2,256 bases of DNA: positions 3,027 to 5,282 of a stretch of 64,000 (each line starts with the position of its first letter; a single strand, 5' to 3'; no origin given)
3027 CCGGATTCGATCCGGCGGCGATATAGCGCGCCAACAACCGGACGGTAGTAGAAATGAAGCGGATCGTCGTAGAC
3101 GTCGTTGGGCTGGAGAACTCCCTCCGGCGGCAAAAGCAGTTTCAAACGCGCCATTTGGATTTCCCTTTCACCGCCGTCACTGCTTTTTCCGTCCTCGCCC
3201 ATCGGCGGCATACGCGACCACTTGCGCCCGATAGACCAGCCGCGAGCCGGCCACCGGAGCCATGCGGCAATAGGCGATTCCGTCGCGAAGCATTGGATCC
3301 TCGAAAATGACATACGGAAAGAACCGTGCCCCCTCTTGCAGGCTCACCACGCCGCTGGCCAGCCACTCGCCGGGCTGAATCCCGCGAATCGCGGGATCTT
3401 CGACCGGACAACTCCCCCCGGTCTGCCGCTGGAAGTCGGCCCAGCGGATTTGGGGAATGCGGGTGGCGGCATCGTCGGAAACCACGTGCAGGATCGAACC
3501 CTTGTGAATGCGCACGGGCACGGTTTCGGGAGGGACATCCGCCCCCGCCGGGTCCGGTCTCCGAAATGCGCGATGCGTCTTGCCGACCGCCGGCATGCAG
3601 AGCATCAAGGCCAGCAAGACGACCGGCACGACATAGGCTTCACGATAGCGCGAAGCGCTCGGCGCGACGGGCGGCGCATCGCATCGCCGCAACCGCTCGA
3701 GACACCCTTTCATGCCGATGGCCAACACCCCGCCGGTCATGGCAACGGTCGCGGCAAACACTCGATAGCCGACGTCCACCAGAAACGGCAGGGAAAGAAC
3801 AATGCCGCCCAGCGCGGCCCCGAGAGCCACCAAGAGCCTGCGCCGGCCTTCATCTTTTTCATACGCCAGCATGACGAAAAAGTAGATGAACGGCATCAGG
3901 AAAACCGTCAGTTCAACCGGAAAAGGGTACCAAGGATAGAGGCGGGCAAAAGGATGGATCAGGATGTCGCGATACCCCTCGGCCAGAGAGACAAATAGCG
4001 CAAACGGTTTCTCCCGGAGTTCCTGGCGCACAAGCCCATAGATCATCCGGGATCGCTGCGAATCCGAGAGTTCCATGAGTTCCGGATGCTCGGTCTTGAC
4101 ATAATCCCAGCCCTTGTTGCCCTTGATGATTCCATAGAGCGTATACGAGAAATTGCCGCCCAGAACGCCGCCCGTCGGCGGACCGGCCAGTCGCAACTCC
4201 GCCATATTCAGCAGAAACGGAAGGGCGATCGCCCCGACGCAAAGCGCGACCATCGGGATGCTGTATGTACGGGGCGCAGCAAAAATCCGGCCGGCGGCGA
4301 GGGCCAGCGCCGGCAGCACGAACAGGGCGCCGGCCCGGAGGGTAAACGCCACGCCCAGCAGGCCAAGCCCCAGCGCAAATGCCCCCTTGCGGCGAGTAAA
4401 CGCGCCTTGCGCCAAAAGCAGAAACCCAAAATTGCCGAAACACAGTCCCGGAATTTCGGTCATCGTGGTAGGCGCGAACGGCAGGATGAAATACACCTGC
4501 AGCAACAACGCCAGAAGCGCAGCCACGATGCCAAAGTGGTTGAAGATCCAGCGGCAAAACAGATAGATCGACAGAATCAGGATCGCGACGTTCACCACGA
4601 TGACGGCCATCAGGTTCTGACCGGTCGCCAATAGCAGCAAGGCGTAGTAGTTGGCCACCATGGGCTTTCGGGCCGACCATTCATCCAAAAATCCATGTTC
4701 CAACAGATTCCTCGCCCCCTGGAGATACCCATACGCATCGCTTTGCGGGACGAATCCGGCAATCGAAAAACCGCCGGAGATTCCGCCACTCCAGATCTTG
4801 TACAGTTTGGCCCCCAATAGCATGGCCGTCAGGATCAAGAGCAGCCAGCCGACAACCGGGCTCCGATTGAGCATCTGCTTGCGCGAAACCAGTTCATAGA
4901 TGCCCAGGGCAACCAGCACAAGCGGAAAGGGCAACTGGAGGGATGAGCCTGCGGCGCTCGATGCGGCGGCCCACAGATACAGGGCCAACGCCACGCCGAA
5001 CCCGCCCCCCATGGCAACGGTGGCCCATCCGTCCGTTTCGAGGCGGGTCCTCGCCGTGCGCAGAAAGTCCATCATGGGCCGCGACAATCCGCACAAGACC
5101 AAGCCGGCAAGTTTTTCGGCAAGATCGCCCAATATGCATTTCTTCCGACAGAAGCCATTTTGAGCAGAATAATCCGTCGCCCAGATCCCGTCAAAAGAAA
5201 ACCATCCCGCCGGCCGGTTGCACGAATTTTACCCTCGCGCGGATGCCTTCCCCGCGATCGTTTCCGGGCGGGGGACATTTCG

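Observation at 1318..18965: ABC-transporter-dependent glycan locus carrying five SAM methyltransferase domains and a Wzt with a C-terminal binding domain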

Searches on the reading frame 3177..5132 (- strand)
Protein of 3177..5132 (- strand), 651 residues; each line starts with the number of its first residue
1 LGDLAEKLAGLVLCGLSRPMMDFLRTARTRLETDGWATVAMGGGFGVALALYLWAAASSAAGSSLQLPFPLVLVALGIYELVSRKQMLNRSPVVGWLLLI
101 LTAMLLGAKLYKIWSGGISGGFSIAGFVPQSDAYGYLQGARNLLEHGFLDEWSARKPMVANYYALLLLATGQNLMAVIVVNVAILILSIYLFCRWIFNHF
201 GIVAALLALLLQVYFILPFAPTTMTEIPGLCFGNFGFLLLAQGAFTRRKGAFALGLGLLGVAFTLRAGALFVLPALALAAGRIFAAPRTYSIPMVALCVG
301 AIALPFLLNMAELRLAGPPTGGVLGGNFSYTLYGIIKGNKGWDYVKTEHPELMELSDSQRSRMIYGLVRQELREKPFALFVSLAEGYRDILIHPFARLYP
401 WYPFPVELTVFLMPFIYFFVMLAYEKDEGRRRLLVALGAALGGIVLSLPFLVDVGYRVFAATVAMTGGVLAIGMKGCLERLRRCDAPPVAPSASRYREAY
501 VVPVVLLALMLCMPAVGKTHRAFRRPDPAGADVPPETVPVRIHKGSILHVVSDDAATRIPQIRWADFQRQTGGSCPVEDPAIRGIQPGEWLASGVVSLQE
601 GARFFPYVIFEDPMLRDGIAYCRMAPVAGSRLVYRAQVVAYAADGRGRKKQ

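Call 6: search_protein_families(library=pfam, proteins=[window:3177-5132:-], max_evalue=0.01)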
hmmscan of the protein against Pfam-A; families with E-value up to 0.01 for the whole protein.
window:3177-5132:- (651 aa): 0 families

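Call 9: search_protein_families(library=ncbifam, proteins=[window:3177-5132:-], max_evalue=0.01)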
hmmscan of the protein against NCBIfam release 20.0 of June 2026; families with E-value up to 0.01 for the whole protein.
window:3177-5132:- (651 aa): 0 families

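Call 29: search_protein_families(library=pfam, proteins=[window:3177-5132:-], max_evalue=10)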
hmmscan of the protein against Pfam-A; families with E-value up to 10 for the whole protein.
window:3177-5132:- (651 aa): 1 family
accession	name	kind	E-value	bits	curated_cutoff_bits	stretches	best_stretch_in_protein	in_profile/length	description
PF06126.16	Herpes_LAMP2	-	0.51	9.4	27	1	401-488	155-237/510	Herpesvirus Latent membrane protein 2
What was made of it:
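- On GT-C glycosyltransferases (TM651, 3177-5075): The protein itself has no Pfam hit (calls 6, 29).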

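Call 36: find_homologous_proteins(query=window:3177-5132:-, max_evalue=0.001)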
Query window:3177-5132:- (651 aa): 9 proteins with E <= 0.001 among 8000 candidates.
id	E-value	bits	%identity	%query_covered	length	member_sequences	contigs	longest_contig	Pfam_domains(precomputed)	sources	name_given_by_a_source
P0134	0.0e+0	1412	100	97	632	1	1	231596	-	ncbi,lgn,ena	-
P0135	1.9e-253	861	67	92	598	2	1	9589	-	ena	-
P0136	3.2e-250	850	64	96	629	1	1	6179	PF13231.13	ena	-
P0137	6.7e-210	717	57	96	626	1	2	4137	-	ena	-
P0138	3.3e-169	583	58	75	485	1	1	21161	-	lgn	-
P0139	1.2e-39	154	32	72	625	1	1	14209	-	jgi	jgi:hypothetical protein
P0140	1.1e-28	118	32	57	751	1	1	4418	-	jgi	jgi:hypothetical protein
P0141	5.9e-18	83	31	46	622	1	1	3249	-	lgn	-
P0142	7.0e-13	66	28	40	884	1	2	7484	-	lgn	-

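Call 37: find_encoding_contigs(protein=P0138, flank=10000, max_places=2)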
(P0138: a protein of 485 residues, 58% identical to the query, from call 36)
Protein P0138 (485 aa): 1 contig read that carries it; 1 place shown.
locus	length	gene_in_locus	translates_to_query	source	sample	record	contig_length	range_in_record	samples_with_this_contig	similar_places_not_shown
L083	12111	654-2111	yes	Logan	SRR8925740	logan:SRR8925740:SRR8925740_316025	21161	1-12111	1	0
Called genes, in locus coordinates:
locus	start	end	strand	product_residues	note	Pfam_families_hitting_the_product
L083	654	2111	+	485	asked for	-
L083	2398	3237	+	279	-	PF05050:Methyltransf_21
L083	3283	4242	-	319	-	-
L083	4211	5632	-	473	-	PF03062:MBOAT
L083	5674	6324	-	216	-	PF00132:Hexapep, PF14602:Hexapep_2 (weak)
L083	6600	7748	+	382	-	-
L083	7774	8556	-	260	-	-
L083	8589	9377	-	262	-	PF04488:Gly_transf_sug (weak)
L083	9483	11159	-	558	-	PF02449:Glyco_hydro_42 (faint), PF00528:BPD_transp_1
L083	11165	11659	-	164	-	PF25973:BSH_CzcB (weak), PF25919:BSH_CusB (weak)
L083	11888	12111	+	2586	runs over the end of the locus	PF01055:Glyco_hydro_31_2nd, PF21365:Glyco_hydro_31_3rd, PF17137:DUF5110, PF13287:Fn3_assoc, PF13290:CHB_HEX_C_1, PF03160:Calx-beta, PF18998:Flg_new_2, PF03160:Calx-beta, +1 more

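Call 38: find_encoding_contigs(protein=P0135, flank=10000, max_places=2)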
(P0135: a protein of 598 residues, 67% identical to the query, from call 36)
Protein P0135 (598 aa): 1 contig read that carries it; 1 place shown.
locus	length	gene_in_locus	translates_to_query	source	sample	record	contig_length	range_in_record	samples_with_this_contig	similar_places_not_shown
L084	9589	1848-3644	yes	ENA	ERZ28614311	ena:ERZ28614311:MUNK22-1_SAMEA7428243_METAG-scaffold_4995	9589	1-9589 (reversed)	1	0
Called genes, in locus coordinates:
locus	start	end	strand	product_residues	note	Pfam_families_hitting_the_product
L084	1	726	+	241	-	?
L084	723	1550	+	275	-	PF08241:Methyltransf_11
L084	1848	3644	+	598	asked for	-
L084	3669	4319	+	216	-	PF13489:Methyltransf_23, PF13649:Methyltransf_25, PF13847:Methyltransf_31, PF08241:Methyltransf_11, PF08242:Methyltransf_12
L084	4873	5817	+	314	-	PF13578:Methyltransf_24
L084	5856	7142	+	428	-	PF13439:Glyco_transf_4 (weak), PF20706:GT4-conflict, PF00534:Glycos_transf_1, PF13692:Glyco_trans_1_4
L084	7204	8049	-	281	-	PF13489:Methyltransf_23, PF08242:Methyltransf_12 (weak)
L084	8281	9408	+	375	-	-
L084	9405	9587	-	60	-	?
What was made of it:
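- The nearest TM651 locus, L084, is itself MT-rich (call 38).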

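Call 39: find_encoding_contigs(protein=P0139, flank=10000, max_places=2)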
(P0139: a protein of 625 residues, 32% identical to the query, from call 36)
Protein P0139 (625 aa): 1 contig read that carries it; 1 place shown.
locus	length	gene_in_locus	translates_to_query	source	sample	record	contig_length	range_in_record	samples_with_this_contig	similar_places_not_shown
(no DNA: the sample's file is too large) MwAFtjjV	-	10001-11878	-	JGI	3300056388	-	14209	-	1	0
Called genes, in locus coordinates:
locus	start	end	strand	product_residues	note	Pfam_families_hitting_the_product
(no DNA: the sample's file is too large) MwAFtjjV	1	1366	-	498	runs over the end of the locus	PF18914:DUF5666 (weak)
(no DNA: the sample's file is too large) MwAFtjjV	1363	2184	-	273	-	PF20112:DUF6502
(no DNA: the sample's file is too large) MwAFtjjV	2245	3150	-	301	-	PF03881:Fructosamin_kin, PF01636:APH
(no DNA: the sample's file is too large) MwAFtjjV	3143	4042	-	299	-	PF02739:5_3_exonuc_N, PF01367:5_3_exonuc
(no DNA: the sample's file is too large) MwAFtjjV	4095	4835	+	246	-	-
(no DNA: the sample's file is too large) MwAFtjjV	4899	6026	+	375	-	PF05222:AlaDh_PNT_N, PF01262:AlaDh_PNT_C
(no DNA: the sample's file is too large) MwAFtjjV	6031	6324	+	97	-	PF12769:PNTB_4TM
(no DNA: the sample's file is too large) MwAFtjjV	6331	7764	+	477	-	PF02233:PNTB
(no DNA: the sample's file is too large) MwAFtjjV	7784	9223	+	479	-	PF07021:MetW, PF13489:Methyltransf_23, PF08241:Methyltransf_11, PF08242:Methyltransf_12, PF13649:Methyltransf_25, PF13847:Methyltransf_31, PF00535:Glycos_transf_2, PF13641:Glyco_tranf_2_3, +1 more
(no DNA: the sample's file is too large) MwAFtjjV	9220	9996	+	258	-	PF13489:Methyltransf_23 (faint), PF08241:Methyltransf_11 (weak)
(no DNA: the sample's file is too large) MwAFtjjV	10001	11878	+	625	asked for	-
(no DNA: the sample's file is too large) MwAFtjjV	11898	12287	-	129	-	-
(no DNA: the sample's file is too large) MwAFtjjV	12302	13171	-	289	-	PF05721:PhyH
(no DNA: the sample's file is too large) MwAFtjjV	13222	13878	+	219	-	?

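Call 61: predict_structure(alignment_id=A2)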
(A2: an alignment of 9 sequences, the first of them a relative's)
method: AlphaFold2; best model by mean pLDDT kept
length: 632 residues; sequences in the alignment: 9
mean_pLDDT: 61.3   pTM: 0.64
mean pLDDT of the five models: 61.3, 58.4, 56.4, 55.5, 50.1
residues with pLDDT >= 90: 40; 70-90: 224; 50-70: 141; < 50: 227
segments of 3 or more residues with pLDDT < 50: 1-26, 36-51, 96-111, 201-203, 375-391, 434-439, 466-478, 497-514, 520-600, 607-609, 611-617, 619-632
pLDDT, mean of each block of 10 residues (from residue 1): 43 40 47 50 40 57 55 70 68 48 31 68 82 76 88 79 85 87 80 66 63 89 92 93 78 87 81 91 87 66 63 75 67 74 85 83 73 49 36 57 74 86 78 51 73 72 54 46 59 51 33 45 39 36 30 29 33 33 29 38 51 44 38 25
secondary structure, 60 per line:
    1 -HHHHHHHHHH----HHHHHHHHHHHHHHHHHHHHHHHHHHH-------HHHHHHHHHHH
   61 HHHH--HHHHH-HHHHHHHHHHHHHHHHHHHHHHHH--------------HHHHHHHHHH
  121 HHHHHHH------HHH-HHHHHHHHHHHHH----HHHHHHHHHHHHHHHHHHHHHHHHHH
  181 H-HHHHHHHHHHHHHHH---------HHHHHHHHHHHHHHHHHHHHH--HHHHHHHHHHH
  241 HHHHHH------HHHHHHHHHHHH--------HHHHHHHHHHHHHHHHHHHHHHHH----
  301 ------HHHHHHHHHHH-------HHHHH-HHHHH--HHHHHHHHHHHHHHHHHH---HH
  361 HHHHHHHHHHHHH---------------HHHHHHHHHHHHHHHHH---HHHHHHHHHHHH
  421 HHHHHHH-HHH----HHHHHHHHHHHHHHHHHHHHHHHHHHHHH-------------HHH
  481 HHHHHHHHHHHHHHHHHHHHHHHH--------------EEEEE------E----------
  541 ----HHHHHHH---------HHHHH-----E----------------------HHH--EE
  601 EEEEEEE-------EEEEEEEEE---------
elements in order (helices of 4 or more, strands of 3 or more residues): H2-11 H16-42 H50-64 H67-71 H73-96 H111-127 H138-150 H155-181 H183-197 H207-227 H230-246 H253-264 H273-296 H307-317 H325-329 H331-335 H338-355 H359-373 H389-405 H409-427 H436-464 H478-504 E519-523 H545-551 H561-565 E599-607 E615-623
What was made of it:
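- On GT-C glycosyltransferases (TM651, 3177-5075): Caveat: model pLDDT is 61 overall and 70-90 in the TM core (call 61).
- The TM651 model has only pLDDT 61 overall (call 61).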

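Call 63: fold_search(model_id=the predicted structure, library=pdb)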
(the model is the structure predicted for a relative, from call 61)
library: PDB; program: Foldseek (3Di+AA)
matches with E <= 10: 439; with E <= 0.001: 1
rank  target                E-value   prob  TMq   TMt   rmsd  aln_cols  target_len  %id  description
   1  6s7t_A                3.7e-04  1.00  0.33  0.31  19.0       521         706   12  Cryo-EM structure of human oligosaccharyltransferase complex OST-B (released 2019-12-18)
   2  6ftg_5                4.3e-03  1.00  0.34  0.34  17.6       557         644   12  Subtomogram average of OST-containing ribosome-translocon complexes from canine rough microsomal membranes (released 2018-03-21)
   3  6x0o                  1.4e-02  0.98  0.26  0.17  22.2       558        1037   14  Single-Particle Cryo-EM Structure of Arabinosyltransferase EmbB from Mycobacterium smegmatis (released 2020-06-10)
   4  5ogl_A                2.6e-02  0.98  0.29  0.27  16.9       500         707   14  Structure of bacterial oligosaccharyltransferase PglB in complex with an acceptor peptide and an lipid-linked oligosac (released 2017-10-25)
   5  7bve_A                5.3e-02  0.87  0.25  0.17  22.9       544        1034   14  Cryo-EM structure of Mycobacterium smegmatis arabinosyltransferase EmbC2-AcpM2 in complex with ethambutol (released 2020-04-29)
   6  8r8q_A                6.8e-02  0.21  0.10  0.15  24.9       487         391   12  Lysosomal peptide transporter (released 2024-05-01)
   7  9oki                  6.8e-02  0.14  0.10  0.12  25.9       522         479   11  Cryo-EM structure of human SV2A in complex with UCBJ and UCB1244283 (released 2025-12-10)
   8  7bvc_B                7.0e-02  0.91  0.28  0.18  21.7       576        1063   14  Cryo-EM structure of Mycobacterium smegmatis arabinosyltransferase EmbA-EmbB-AcpM2 in complex with ethambutol (released 2020-04-29)
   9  28vj_B                8.3e-02  0.23  0.11  0.16  24.1       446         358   12  NorA bound to miniprotein I-23 (released 2026-04-08)
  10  4av3_A                1.0e-01  0.20  0.13  0.12  26.1       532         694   12  Crystal structure of Thermotoga Maritima sodium pumping membrane integral pyrophosphatase with metal ions in active si (released 2012-08-08)
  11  7wsr_A                1.2e-01  0.15  0.12  0.13  21.0       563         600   12  Cryo-EM structure of the barley Yellow stripe 1 transporter (released 2022-11-30)
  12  9okh                  1.2e-01  0.12  0.10  0.12  25.9       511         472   12  Cryo-EM structure of human SV2A in complex with UCBJ (released 2025-12-10)
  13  9b47_B                1.5e-01  0.20  0.13  0.17  25.7       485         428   10  Y328F variant of P. indica phosphate transporter (released 2025-03-26)
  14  9g8k_A                1.5e-01  0.18  0.13  0.12  24.9       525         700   11  Structure of K+-dependent Na+-PPase from Thermotoga maritima in complex with Ca2+ and Etidronate (released 2025-06-04)
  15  9pcb                  1.7e-01  0.13  0.12  0.15  24.5       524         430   12  Structure of Synaptic Vesicle Protein 2A Bound to UCB-J (released 2025-09-10)
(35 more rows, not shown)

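Call 87: search_protein_representatives(alignment_id=A2)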
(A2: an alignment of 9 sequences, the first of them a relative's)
Query: 9 sequences, 635 profile positions. Proteins with E-value up to 0.001 (for the whole library): 2249; up to 1e-10: 1776; up to 1e-30: 1293. The best 150 are listed.
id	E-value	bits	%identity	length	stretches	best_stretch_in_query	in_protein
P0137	8.0e-278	939.8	-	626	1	1-633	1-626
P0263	2.3e-153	528.7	-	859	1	7-625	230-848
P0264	1.3e-148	513.0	-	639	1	11-622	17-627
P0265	2.3e-124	432.9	-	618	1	23-603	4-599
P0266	1.3e-123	430.4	-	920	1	14-614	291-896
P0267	8.5e-122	424.4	-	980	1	12-618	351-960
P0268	1.2e-121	423.9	-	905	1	10-634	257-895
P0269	3.7e-121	422.3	-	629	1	7-628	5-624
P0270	4.1e-119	415.5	-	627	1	27-621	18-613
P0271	9.2e-118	411.0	-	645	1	20-618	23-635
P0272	8.7e-117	407.8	-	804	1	31-630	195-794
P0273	3.1e-116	406.0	-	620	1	43-618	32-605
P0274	8.7e-116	404.5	-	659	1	27-626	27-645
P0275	4.0e-115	402.3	-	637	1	45-632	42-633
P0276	4.6e-115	402.1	-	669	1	20-632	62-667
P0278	6.5e-114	398.3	-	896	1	6-633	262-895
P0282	2.6e-112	393.0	-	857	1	53-586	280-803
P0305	2.7e-107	376.5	-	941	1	28-594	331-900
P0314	2.4e-105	370.0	-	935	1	11-615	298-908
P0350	1.3e-97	344.5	-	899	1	12-623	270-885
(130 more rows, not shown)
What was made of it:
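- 3177..5075 (-): GT-C-fold membrane glycosyltransferase candidate (TM651), mostly without Pfam matches. 2249 representatives found (call 87).
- Tried and rejected: The word-index search found 9 hits (call 36), but the exhaustive HMM search found 2249 representatives (call 87), so this idea was rejected.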

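Call 88: search_protein_families(library=pfam, proteins=[P0263, P0266, P0267, P0268, P0272, P0278, P0282, P0305, P0314, P0350], max_evalue=0.001)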
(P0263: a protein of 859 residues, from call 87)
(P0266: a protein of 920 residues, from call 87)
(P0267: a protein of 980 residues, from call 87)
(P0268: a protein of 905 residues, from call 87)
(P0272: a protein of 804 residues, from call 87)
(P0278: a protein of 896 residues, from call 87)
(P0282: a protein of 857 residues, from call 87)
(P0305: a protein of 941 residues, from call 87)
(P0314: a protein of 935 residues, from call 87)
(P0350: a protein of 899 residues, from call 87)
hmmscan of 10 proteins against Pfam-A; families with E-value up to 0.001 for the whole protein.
P0263 (859 aa): 0 families

P0266 (920 aa): 0 families

P0267 (980 aa): 0 families

P0268 (905 aa): 0 families

P0272 (804 aa): 0 families

P0278 (896 aa): 0 families

P0282 (857 aa): 0 families

P0305 (941 aa): 0 families

P0314 (935 aa): 0 families

P0350 (899 aa): 0 families
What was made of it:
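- Tried and rejected: No Pfam domain was found (call 88).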

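Call 90: search_solved_structures(query=A4, max_evalue=10, show_alignments=2)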
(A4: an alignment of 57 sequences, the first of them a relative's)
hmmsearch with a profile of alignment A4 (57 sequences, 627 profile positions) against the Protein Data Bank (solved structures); distinct sequences matched with E-value up to 10: 1.
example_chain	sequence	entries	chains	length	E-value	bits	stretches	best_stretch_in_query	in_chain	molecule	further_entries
8c8q_H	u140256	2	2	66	0.68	11.3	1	403-426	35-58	Cytochrome c oxidase polypeptide VIII, mitochondrial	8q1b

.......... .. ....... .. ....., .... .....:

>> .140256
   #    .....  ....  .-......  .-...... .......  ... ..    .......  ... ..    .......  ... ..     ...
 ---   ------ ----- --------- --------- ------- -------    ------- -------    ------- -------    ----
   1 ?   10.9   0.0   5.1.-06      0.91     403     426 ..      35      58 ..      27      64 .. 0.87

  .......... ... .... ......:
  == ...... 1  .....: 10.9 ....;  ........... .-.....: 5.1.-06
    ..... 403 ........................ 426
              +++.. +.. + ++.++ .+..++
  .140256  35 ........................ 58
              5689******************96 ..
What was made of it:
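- Tried and rejected: Negative (call 90).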

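Call 91: search_protein_families(library=pfam, alignment_id=A4, max_evalue=0.01)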
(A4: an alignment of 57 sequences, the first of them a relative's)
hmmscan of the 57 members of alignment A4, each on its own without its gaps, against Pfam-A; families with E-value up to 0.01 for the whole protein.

A. member 1, P0134 (632 aa): 0 families

B. families by the number of members that match (of 57 scanned): 3 families
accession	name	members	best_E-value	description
PF13231.12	PMT_2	4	7.6e-07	Dolichyl-phosphate-mannose-protein mannosyltransferase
PF09971.14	DUF2206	2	0.0077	Predicted membrane protein (DUF2206)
PF04932.20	Wzy_C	1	0.00018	O-Antigen ligase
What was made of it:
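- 3177..5075 (-): 4 of 57 relatives hit PMT_2 (call 91).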
